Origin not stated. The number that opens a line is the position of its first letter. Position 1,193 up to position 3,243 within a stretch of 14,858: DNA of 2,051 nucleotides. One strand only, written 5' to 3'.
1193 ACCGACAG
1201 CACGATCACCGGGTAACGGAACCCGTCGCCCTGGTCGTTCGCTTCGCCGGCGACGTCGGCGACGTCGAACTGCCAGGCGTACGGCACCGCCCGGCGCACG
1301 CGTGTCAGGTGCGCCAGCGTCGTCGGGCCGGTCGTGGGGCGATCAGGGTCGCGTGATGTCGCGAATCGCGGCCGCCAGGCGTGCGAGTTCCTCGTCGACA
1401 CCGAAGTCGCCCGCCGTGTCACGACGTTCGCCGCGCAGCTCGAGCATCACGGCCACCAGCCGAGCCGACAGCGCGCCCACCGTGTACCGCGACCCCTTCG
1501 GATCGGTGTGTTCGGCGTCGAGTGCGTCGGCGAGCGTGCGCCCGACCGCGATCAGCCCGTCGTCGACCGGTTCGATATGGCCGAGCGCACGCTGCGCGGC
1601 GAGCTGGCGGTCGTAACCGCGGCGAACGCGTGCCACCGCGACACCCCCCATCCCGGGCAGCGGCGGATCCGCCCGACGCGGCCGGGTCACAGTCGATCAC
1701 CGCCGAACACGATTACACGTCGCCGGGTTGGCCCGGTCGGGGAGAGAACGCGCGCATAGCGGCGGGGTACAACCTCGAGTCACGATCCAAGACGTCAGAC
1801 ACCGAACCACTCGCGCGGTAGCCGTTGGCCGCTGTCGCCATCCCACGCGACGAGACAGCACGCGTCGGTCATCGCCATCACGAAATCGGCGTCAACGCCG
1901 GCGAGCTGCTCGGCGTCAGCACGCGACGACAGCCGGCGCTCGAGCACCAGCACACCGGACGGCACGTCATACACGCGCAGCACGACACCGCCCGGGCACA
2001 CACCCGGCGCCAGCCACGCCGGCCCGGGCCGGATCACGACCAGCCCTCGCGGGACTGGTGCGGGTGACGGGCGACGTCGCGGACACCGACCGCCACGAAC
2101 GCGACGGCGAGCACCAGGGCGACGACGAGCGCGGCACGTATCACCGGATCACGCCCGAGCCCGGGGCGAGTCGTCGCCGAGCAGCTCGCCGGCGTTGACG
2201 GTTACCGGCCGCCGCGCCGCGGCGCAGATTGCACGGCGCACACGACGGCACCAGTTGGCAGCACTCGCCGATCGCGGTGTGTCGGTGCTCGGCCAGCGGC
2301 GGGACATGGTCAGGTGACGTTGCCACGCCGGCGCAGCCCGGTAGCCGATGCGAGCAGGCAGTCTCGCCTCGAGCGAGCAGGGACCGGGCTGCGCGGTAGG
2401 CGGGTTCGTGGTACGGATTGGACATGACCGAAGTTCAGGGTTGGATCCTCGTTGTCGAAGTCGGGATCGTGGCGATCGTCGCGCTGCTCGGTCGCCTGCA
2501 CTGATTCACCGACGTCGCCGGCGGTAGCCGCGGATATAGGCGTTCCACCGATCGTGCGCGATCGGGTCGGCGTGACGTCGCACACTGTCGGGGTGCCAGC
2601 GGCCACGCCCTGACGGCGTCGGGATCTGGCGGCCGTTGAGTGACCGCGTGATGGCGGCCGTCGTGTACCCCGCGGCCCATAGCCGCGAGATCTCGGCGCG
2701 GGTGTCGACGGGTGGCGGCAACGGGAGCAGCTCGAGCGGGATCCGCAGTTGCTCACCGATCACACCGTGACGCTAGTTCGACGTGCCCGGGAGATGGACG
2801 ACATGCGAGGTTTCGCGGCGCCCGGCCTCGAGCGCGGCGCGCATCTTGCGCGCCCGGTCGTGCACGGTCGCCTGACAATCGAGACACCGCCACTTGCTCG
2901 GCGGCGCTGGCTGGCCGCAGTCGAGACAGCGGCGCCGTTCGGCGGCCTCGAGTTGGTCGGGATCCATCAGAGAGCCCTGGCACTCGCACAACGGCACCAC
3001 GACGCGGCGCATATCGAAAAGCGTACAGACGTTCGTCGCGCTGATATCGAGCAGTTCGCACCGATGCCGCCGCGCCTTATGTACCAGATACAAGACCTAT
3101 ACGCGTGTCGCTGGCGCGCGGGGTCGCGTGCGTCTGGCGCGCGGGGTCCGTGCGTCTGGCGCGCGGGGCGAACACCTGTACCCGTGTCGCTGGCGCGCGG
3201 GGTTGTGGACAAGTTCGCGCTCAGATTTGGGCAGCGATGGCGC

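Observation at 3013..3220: Four-copy iteron array plus AT-rich patch directly after a winged-HTH gene: minimal origin or operator module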

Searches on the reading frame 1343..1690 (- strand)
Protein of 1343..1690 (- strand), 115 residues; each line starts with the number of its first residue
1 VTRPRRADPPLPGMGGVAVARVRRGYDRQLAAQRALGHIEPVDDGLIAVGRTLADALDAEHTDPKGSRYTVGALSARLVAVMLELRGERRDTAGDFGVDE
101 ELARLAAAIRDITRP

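Call 9: search_protein_families(library=pfam, proteins=[window:1343-1690:-], max_evalue=0.1)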
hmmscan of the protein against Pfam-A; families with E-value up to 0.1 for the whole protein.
window:1343-1690:- (115 aa): 0 families

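Call 10: search_protein_families(library=phrogs, proteins=[window:1343-1690:-], max_evalue=0.01)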
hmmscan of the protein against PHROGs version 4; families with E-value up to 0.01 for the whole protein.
window:1343-1690:- (115 aa): 1 family
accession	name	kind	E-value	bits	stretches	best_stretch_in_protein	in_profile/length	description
phrog_15169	-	head and packaging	3.4e-06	28.4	1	14-108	28-122/135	terminase small subunit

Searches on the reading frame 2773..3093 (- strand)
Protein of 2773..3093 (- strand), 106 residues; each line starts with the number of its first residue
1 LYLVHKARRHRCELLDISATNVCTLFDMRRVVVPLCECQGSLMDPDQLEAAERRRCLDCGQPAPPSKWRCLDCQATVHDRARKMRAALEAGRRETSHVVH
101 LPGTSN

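Call 9: search_protein_families(library=pfam, proteins=[window:2773-3093:-], max_evalue=0.1)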
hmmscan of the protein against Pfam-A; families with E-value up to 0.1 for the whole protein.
window:2773-3093:- (106 aa): 1 family
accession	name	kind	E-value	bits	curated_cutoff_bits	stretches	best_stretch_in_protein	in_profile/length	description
PF00130.28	C1_1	-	0.038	14.3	26.5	1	53-80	11-41/53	Phorbol esters/diacylglycerol binding domain (C1 domain)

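Call 10: search_protein_families(library=phrogs, proteins=[window:2773-3093:-], max_evalue=0.01)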
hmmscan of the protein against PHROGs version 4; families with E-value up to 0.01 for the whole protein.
window:2773-3093:- (106 aa): 1 family
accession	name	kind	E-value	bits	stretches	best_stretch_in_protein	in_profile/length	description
phrog_54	-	other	0.00082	20.6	1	49-85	29-72/75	DksA-like zinc-finger protein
